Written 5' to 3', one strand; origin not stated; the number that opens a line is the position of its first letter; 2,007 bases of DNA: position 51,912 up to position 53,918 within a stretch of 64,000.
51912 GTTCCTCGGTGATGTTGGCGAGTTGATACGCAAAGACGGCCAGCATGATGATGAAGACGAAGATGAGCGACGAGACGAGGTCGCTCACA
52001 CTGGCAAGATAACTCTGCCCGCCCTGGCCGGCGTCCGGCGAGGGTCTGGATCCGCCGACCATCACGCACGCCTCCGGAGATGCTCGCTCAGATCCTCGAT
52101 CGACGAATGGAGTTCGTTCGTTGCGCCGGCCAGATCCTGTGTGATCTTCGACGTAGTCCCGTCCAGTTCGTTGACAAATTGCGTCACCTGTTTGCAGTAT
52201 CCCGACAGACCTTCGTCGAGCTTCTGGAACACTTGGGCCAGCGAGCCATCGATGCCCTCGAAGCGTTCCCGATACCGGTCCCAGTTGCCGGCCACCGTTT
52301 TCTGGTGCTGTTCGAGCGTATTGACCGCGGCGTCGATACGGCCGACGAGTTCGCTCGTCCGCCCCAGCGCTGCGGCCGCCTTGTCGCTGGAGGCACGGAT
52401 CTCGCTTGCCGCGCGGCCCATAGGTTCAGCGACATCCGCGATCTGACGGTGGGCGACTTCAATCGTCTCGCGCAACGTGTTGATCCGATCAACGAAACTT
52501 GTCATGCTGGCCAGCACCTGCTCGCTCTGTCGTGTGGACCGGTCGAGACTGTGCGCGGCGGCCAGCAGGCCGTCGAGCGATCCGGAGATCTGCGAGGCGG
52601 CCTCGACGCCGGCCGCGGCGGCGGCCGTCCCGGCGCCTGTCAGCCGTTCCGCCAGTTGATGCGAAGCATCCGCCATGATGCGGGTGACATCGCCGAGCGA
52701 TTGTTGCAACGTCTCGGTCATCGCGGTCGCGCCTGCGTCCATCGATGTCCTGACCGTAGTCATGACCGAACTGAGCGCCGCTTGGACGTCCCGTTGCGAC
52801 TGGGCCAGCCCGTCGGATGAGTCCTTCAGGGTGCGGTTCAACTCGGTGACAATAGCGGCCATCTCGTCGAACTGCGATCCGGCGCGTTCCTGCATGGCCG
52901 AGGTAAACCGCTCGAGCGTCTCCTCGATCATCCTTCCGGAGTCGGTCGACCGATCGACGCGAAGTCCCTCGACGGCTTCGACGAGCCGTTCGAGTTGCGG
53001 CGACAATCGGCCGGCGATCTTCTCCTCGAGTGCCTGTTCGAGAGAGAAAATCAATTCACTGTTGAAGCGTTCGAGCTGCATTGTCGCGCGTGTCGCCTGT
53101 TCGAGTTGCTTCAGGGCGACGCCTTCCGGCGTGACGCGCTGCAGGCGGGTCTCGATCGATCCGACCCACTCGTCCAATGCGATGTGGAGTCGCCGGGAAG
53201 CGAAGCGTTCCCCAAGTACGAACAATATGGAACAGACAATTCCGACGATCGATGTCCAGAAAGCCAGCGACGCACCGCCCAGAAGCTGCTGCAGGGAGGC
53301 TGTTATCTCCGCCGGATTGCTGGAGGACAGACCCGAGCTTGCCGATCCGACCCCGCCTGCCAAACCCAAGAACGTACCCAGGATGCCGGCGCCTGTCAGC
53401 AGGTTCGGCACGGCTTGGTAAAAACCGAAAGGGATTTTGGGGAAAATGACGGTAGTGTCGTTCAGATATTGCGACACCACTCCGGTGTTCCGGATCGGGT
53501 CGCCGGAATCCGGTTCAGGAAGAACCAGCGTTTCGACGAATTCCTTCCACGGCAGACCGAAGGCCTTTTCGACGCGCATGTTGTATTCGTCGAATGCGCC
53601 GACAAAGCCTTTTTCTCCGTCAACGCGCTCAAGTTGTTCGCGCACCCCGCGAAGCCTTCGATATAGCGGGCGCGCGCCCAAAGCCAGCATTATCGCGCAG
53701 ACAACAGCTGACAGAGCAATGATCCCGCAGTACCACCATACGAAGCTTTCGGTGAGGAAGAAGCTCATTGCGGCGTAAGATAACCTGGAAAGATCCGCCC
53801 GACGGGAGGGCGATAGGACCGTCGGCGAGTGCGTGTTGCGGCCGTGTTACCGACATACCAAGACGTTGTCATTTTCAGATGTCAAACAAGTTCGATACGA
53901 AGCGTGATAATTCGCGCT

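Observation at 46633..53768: Complete four-gene Zorya type I-like anti-phage operon (MotA-like, MotB/OmpA-like, EH-type protein, SNF2 helicase)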

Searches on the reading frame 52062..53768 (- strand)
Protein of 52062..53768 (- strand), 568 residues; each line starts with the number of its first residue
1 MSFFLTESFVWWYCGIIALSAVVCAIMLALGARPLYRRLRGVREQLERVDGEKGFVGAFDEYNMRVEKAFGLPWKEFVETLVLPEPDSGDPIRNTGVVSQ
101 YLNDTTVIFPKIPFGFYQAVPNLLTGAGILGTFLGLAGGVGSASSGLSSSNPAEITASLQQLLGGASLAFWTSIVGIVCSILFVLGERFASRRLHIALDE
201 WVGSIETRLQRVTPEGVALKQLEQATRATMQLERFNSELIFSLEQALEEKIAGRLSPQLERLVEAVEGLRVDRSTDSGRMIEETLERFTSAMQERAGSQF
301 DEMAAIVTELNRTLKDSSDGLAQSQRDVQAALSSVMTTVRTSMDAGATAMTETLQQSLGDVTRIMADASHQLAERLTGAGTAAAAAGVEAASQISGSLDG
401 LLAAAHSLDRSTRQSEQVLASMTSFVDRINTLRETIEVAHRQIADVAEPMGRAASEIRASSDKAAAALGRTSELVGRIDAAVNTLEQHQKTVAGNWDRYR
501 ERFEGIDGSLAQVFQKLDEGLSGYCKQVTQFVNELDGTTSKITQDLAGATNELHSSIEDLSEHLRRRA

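Call 3: search_protein_families(library=padloc, proteins=[window:52062-53768:-])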
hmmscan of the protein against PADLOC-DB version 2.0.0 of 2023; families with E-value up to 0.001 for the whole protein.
window:52062-53768:- (568 aa): 23 families
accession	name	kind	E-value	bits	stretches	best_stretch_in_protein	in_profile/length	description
PDLC00605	ZorA1|ZorA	-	2.3e-44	149.8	2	9-393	56-449/700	MotA/ExbB/TolQ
PDLC00595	ZorA1|ZorA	-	2.7e-36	123.4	2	22-407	39-421/487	MotA/ExbB/TolQ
PDLC00598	ZorA1|ZorA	-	8.4e-34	115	2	12-247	17-255/663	MotA/ExbB/TolQ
PDLC00600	ZorA1|ZorA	-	3.3e-33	113.2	2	74-388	100-412/677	MotA/ExbB/TolQ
PDLC00604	ZorA1|ZorA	-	3.7e-31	106.2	2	71-320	102-328/639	MotA/ExbB/TolQ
PDLC00601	ZorA1|ZorA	-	1.1e-29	101.6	2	16-225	33-241/699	MotA/ExbB/TolQ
PDLC00606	ZorA1|ZorA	-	1.6e-28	97.5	2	99-365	115-377/636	MotA/ExbB/TolQ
PDLC00603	ZorA1|ZorA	-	4.3e-25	86.4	1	18-211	26-220/727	MotA/ExbB/TolQ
PDLC00599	ZorA1|ZorA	-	5.2e-22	76.3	3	17-194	21-201/631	MotA/ExbB/TolQ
PDLC00635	ZorA2|ZorA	-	8.1e-18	62.7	1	117-339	46-255/505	MotA/ExbB/TolQ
PDLC00640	ZorA2|ZorA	-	6.3e-16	56.2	1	115-183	43-104/590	MotA/ExbB/TolQ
PDLC00597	ZorA1|ZorA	-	1e-15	55.5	1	111-252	102-246/683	MotA/ExbB/TolQ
PDLC00602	ZorA1|ZorA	-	5.2e-13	46.6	1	127-247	138-251/648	MotA/ExbB/TolQ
PDLC00637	ZorA2|ZorA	-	6e-13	46.4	1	118-186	42-103/420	MotA/ExbB/TolQ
PDLC00638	ZorA2|ZorA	-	6.7e-13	46.3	1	116-183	45-105/545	MotA/ExbB/TolQ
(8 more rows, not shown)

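Call 4: search_protein_families(library=pfam, proteins=[window:52062-53768:-], max_evalue=0.01)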
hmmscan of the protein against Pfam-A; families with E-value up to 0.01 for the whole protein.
window:52062-53768:- (568 aa): 10 families
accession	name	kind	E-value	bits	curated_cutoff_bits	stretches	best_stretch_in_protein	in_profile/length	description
PF01442.23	Apolipoprotein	-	3.6e-08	33.8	90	2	308-469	7-168/190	Apolipoprotein A1/A4/E domain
PF07464.16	ApoLp-III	-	2.4e-06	28.2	36.3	0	286-379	21-113/146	Apolipophorin-III precursor (apoLp-III)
PF04513.17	Baculo_PEP_C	-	2.5e-05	24.8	38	0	507-561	44-98/140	Baculovirus polyhedron envelope protein, PEP, C terminus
PF06103.16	DUF948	-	3.4e-05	24.4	37.2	0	517-563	38-83/89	Bacterial protein of unknown function (DUF948)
PF04108.17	ATG17_like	-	0.00011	22.3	43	0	252-453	69-251/355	Autophagy protein ATG17-like domain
PF13949.11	ALIX_LYPXL_bnd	-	0.0012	18.6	30.8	1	368-546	115-285/295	ALIX V-shaped domain binding to HIV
PF25034.1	Spectrin_SYNE1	-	0.0014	18.7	35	0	415-508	22-113/188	Nesprin-1, spectrin repeats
PF10046.14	BLOC1_2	-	0.0016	19.2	33.4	0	416-487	9-79/96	Biogenesis of lysosome-related organelles complex-1 subunit 2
PF07889.17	DUF1664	-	0.0018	18.7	34.6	0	432-514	39-121/124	Protein of unknown function (DUF1664)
PF16752.10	TBCC_N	-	0.0031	18.3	27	0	278-333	42-98/115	Tubulin-specific chaperone C N-terminal domain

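Call 9: search_solved_structures(query=window:52062-53768:-, show_alignments=1, max_evalue=0.01)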
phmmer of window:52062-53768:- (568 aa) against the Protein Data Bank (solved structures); distinct sequences matched with E-value up to 0.01: 5.
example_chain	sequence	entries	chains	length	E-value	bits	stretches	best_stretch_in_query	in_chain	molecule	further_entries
8vvn_C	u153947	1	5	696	1.2e-12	50.9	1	67-311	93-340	MotA/TolQ/ExbB proton channel domain-containing protein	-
8qyk_A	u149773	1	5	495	6.4e-11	45.2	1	74-446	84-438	Anti-phage defense ZorAB system ZorA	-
8qyy_A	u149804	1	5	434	4.7e-09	39.1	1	73-369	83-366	Anti-phage defense ZorAB system ZorA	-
8qyd_A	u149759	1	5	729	3.4e-08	36.3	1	74-364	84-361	Anti-phage defense ZorAB system ZorA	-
8qyh_A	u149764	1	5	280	3.8e-07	32.8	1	92-247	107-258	Anti-phage defense ZorAB system ZorA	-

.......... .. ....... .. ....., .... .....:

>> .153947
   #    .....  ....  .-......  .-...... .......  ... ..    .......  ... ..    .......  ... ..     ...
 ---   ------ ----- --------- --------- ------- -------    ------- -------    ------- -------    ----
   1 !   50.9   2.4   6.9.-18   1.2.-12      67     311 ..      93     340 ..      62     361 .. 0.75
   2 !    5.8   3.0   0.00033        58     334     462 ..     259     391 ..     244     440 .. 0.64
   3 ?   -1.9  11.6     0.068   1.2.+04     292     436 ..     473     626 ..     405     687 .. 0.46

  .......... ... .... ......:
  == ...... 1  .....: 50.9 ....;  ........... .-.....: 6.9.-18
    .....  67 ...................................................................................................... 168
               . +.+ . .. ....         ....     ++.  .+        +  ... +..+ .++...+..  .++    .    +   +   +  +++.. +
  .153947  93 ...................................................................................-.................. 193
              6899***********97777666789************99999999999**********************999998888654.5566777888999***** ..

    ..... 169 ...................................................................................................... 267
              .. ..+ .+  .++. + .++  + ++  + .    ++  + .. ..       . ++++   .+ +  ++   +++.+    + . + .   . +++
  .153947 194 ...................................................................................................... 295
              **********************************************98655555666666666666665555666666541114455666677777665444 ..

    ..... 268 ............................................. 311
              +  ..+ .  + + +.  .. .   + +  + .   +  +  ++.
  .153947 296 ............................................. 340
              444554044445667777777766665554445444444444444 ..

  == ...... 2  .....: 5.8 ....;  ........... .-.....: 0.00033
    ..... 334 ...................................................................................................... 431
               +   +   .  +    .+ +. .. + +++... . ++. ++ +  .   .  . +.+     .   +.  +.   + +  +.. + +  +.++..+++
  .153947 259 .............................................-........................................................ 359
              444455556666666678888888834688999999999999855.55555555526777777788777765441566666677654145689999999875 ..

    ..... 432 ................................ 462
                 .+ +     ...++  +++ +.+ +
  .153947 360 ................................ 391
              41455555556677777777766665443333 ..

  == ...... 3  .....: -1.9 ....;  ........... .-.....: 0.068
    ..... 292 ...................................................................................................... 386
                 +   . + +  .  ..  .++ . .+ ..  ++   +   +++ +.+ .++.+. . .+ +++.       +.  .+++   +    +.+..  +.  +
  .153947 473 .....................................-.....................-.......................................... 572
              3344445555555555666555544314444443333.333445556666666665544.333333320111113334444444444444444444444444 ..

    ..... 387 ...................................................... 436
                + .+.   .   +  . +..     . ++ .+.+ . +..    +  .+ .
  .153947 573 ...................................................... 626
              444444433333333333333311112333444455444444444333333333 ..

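Call 19: search_protein_families(library=ncbifam, proteins=[window:52062-53768:-], max_evalue=0.01)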
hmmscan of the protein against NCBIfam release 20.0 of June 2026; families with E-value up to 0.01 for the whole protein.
window:52062-53768:- (568 aa): 18 families
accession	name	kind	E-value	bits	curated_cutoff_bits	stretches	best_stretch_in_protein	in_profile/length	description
NF033914.0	antiphage_ZorA_1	subfamily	2.2e-47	161.7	190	2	28-385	17-384/619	anti-phage ZorAB system protein ZorA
NF033915.0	antiphage_ZorA_2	subfamily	2e-22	79.8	100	1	21-350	11-344/383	anti-phage ZorAB system protein ZorA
NF033916.0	antiphage_ZorA_3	subfamily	1.8e-19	70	250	2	100-226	7-128/509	anti-phage ZorAB system protein ZorA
NF041794.1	1_anti-phage_ZorA1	equivalog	4.7e-19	68.3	750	1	65-248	75-259/729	type I Zorya anti-phage system protein ZorA1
NF041792.2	2_anti-phage_ZorA2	equivalog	7.4e-09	34.7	700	1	116-225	45-141/550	type II Zorya anti-phage system protein ZorA2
NF033917.0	antiphage_ZorA_4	subfamily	2e-08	33.6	500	1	116-182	58-120/413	anti-phage ZorAB system protein ZorA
TIGR00996.1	Mtu_fam_mce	paralog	8.4e-08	31.7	140.5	2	348-504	126-279/291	MCE family protein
NF045487.1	ASRP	equivalog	1.5e-05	23.9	300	1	243-564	175-491/593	archaea-specific SMC-related protein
TIGR02168.1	SMC_prok_B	equivalog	6.4e-05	20.9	567.35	1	298-553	232-983/1181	chromosome segregation protein SMC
NF043058.1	T4SS_LegC2C7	subfamily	0.00031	19.8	350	1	247-439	141-331/348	LegC2/C7 family Dot/Icm T4SS effector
NF041346.1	XopF2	subfamily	0.00072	18.5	600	1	362-492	414-541/546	type III secretion system effector XopF2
NF052504.1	sll1863_fam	domain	0.00085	19.5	35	0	426-469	39-82/93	sll1863 family stress response protein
NF047516.1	LA_3659_fam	equivalog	0.003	17.2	36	0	406-518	99-210/221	LA_3659 family protein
NF047514.1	SpiroCoCo_N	equivalog_domain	0.003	17.2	75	0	406-518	99-210/221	SpiroCoCo family coiled-coil protein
NF033928.1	alph_xenorhab_A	subfamily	0.0033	16.8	125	0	247-447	119-289/339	alpha-xenorhabdolysin family binary toxin subunit A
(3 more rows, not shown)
